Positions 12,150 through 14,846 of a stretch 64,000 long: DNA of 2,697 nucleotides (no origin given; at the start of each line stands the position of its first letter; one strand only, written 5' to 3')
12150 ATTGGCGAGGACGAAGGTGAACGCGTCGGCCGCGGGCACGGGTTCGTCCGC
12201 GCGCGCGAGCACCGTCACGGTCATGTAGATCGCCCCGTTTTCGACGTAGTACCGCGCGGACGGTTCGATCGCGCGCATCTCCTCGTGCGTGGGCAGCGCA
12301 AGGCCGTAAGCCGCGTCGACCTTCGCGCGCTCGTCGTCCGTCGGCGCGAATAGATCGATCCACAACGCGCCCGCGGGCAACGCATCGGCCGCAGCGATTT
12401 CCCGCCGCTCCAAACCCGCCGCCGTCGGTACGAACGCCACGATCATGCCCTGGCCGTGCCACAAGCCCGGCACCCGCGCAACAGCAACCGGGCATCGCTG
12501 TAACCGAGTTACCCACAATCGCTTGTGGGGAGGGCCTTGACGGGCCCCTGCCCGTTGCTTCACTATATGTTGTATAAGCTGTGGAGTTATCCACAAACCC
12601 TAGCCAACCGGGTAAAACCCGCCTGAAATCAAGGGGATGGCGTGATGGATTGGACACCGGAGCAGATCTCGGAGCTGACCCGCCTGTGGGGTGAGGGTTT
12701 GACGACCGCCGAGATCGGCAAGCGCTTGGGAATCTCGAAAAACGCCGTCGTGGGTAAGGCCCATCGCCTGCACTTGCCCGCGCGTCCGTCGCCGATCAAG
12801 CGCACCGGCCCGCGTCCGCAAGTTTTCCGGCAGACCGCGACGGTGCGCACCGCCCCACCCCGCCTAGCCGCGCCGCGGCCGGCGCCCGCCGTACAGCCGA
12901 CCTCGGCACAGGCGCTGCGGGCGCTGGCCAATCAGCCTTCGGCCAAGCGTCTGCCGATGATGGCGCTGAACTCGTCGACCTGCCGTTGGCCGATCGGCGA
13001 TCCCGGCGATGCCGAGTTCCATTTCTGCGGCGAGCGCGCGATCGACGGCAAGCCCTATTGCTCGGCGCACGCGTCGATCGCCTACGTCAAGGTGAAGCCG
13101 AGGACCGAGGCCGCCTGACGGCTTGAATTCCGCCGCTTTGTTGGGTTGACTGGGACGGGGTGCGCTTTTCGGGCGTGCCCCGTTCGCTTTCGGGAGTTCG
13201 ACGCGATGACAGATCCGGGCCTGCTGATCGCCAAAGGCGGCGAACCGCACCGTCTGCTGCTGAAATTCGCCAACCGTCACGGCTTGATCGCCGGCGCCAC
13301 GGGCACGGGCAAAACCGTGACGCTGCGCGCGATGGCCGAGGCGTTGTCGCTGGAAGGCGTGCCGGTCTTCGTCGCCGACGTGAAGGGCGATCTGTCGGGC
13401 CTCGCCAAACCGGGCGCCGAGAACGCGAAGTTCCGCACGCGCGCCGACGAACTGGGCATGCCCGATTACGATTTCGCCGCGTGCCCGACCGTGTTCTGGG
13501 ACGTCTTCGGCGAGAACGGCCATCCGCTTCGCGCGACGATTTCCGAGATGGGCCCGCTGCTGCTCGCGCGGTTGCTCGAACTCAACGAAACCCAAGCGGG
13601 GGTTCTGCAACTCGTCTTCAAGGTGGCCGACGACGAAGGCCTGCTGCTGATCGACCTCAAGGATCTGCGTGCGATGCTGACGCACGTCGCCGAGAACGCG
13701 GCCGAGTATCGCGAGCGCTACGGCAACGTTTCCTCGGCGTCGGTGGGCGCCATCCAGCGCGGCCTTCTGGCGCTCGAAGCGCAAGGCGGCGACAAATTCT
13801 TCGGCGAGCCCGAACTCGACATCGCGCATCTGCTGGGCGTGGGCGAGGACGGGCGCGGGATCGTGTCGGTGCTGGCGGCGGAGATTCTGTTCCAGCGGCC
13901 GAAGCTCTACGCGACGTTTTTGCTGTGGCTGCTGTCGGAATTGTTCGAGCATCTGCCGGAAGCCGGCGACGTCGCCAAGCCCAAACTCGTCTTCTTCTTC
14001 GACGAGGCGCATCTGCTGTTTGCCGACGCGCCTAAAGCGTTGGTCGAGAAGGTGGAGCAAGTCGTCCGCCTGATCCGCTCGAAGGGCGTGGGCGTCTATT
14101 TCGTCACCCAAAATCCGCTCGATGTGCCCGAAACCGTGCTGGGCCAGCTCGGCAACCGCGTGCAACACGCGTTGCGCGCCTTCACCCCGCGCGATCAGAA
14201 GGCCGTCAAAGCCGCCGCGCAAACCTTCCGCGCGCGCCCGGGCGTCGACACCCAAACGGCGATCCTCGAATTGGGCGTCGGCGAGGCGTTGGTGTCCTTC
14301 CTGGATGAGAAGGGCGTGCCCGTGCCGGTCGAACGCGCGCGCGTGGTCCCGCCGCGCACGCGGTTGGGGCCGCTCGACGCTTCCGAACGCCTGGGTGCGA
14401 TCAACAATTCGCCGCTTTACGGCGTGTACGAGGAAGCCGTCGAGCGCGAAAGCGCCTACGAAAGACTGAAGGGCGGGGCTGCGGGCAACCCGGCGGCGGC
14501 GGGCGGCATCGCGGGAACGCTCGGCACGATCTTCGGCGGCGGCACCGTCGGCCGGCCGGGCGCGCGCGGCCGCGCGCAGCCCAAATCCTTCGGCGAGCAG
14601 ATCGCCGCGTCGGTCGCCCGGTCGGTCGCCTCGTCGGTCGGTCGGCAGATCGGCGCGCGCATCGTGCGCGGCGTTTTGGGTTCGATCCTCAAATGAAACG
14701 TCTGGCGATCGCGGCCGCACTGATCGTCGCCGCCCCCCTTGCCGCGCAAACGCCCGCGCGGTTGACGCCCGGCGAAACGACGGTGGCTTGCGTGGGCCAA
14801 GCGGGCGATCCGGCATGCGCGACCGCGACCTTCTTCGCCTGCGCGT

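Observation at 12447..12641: gcrA promoter with a perfect DnaA box and two CCACA/TGTGG palindromes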

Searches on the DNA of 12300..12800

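Call 32: search_rna_families(source=window, start=12300, end=12800, threshold=evalue, max_evalue=1)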
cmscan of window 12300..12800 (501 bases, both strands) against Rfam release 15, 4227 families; matches with E-value up to 1: 0.
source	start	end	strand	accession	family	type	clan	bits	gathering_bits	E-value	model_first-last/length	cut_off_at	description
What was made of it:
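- On Structured RNA leader or known RNA family: Rfam gives no match at E <= 1 (call 32).
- Rfam finds nothing (call 32).
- Tried and rejected: No match (call 32).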

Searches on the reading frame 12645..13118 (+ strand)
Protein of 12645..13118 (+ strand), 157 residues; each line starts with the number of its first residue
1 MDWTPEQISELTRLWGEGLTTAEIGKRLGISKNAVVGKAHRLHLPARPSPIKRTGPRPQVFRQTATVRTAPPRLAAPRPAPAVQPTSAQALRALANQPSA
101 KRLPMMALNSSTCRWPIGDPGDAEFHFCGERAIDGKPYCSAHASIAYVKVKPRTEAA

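Call 3: search_protein_families(library=pfam, proteins=[window:12645-13118:+])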
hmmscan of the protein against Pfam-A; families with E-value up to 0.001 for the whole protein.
window:12645-13118:+ (157 aa): 2 families
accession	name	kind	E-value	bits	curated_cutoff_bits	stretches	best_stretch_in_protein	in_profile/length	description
PF07750.17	GcrA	-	3.9e-38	131.7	26.9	1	1-152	1-150/155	GcrA cell cycle regulator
PF04545.22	Sigma70_r4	-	0.00058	19.8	24.1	1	12-35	14-37/50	Sigma-70, region 4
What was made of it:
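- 12645..13118 (+): gcrA coding sequence (157 aa). Pfam GcrA PF07750, 3.9e-38, full length (call 3).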

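Call 6: find_related_loci(query=window:12645-13118:+, collection=genome_contigs, flank=3000)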
Query window:12645-13118:+ (157 aa) in genome_contigs; peptide patterns used: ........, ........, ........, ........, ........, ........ (x = any residue, [..] = any of these).
600 stretches matched a pattern (row limit reached: there are more); 504 encode a relative of the query (tblastn E <= 1e-3); the best 80 are kept; 80 distinct loci.
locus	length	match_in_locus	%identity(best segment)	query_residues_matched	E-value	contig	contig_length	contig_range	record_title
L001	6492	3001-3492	82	1-157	4e-81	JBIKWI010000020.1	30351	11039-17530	MAG: Tagaea sp. isolate ME2015-09-13_3300035666_group6_bin128 Rohwer_bin1822_scaffold_1021_c1, whole genome shotgun sequ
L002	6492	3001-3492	82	1-157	1e-80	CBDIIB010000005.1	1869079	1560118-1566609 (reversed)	MAG: Tagaea sp. isolate 1864d970-a1a3-420f-b209-01b41db31efa genome assembly, contig: contig_5, whole genome shotgun seq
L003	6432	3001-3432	61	1-153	1e-56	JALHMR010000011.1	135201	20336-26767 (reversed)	MAG: Rhodospirillaceae bacterium isolate Bin_39_2_2 c_000000000840, whole genome shotgun sequence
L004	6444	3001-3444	61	1-157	9e-53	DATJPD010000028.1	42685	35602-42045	MAG TPA_asm: Alphaproteobacteria bacterium isolate SMAG_U14904 k141_4622157, whole genome shotgun sequence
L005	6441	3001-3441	57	1-157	2e-51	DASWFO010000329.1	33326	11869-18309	MAG TPA_asm: Alphaproteobacteria bacterium isolate SMAG_U2791 k141_1983693, whole genome shotgun sequence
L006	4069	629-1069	57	1-157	8e-51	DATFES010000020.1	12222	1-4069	MAG TPA_asm: Alphaproteobacteria bacterium isolate SMAG_U8614 k141_2382604, whole genome shotgun sequence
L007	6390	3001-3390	58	1-153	1e-49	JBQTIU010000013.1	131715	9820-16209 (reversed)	MAG: Pseudomonadota bacterium isolate SAR270 c_000000307277, whole genome shotgun sequence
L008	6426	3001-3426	58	1-157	7e-49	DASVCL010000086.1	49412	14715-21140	MAG TPA_asm: Alphaproteobacteria bacterium isolate SMAG_U2005 k141_757457, whole genome shotgun sequence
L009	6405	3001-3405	56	1-153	7e-49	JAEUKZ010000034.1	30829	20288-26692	MAG: Alphaproteobacteria bacterium isolate new MAG-108 k141_2756987, whole genome shotgun sequence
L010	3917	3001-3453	55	1-157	7e-49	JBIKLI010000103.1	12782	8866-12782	MAG: Alphaproteobacteria bacterium isolate ME2014-08-22_3300042298_group5_bin116 Rohwer_bin1816_scaffold_4731_c1, whole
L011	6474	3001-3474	54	1-157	8e-48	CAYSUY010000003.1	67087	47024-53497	MAG TPA_asm: uncultured Acetobacteraceae bacterium isolate SRP193358_co1_593 genome assembly, contig: NODE_627_length_67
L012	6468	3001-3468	49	1-157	2e-47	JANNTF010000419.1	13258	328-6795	MAG: Alphaproteobacteria bacterium isolate SOY_31_concoct_297_sub SOY_31_k141_2226803, whole genome shotgun sequence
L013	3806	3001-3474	53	1-157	3e-47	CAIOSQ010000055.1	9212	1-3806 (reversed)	MAG: uncultured Rhodospirillales bacterium isolate Loclat_bin-04156 genome assembly, contig: bin-04156:055/468, whole ge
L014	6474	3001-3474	53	1-157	3e-46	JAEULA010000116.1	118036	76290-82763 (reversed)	MAG: Alphaproteobacteria bacterium isolate new MAG-109 k141_751550, whole genome shotgun sequence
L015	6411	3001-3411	53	1-151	5e-46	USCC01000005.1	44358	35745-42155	uncultured Rhodospirillaceae bacterium isolate UMGS1574 genome assembly, contig: NODE_458_length_44358_cov_5.330632, who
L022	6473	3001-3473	96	1-157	1e-72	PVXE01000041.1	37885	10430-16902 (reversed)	MAG: Tagaea sp. CACIAM 22H2 scaffold00188, whole genome shotgun sequence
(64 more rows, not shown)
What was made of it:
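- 12645..13118 (+): 96% identical to GcrA of Tagaea sp. CACIAM 22H2 (call 6).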

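Call 25: find_related_loci(query=window:12645-13118:+, collection=metagenome_contigs, flank=1500)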
Query window:12645-13118:+ (157 aa) in metagenome_contigs; peptide patterns used: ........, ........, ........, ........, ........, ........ (x = any residue, [..] = any of these).
600 stretches matched a pattern (row limit reached: there are more); 475 encode a relative of the query (tblastn E <= 1e-3); the best 80 are kept; 80 distinct loci.
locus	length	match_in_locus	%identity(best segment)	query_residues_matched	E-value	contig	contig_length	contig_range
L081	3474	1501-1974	89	1-157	1e-89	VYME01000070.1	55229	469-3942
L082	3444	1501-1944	62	1-157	2e-55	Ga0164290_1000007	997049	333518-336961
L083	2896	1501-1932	60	1-153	2e-53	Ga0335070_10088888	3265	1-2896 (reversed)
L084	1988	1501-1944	60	1-157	2e-52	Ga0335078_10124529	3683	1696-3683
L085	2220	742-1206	56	1-154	1e-49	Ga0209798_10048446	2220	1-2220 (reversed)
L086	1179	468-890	56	1-153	5e-51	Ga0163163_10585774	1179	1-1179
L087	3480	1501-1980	53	1-157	7e-48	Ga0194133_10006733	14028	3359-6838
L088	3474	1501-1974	52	1-157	3e-47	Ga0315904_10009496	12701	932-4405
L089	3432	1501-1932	55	1-157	2e-46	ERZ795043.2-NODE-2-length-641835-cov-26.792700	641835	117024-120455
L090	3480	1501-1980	53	1-157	4e-46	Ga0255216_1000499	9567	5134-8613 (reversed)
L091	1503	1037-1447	53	1-151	3e-47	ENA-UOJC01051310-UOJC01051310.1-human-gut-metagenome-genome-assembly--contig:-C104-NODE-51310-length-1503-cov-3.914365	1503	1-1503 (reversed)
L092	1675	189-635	49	1-157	3e-45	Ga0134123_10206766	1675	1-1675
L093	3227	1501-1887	50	1-151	2e-43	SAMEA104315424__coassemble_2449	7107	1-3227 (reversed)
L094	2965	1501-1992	50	1-157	6e-43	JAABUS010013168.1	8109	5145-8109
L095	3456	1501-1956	52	1-157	2e-42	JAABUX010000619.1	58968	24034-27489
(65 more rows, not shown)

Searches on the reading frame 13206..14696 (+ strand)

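Call 3: search_protein_families(library=pfam, proteins=[window:13206-14696:+])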
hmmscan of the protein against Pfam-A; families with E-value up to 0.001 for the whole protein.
window:13206-14696:+ (496 aa): 6 families
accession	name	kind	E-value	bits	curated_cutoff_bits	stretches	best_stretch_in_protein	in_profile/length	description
PF05872.18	HerA_C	-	1.9e-218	726.6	22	1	12-494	10-497/502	Helicase HerA-like C-terminal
PF01935.23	DUF87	-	1.8e-08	35.2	23.2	1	17-219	16-196/220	Helicase HerA, central domain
PF04851.21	ResIII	-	2.3e-05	24.8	22.5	0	22-56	22-59/164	Type III restriction enzyme, res subunit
PF13401.12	AAA_22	-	2.5e-05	25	27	0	23-59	5-41/130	AAA domain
PF01580.24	FtsK_SpoIIIE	-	3.2e-05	23.9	24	1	14-48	30-64/221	FtsK/SpoIIIE family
PF10412.15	TrwB_AAD_bind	-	0.00097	18.6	20.5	0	23-63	15-55/387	Type IV secretion-system coupling protein DNA-binding domain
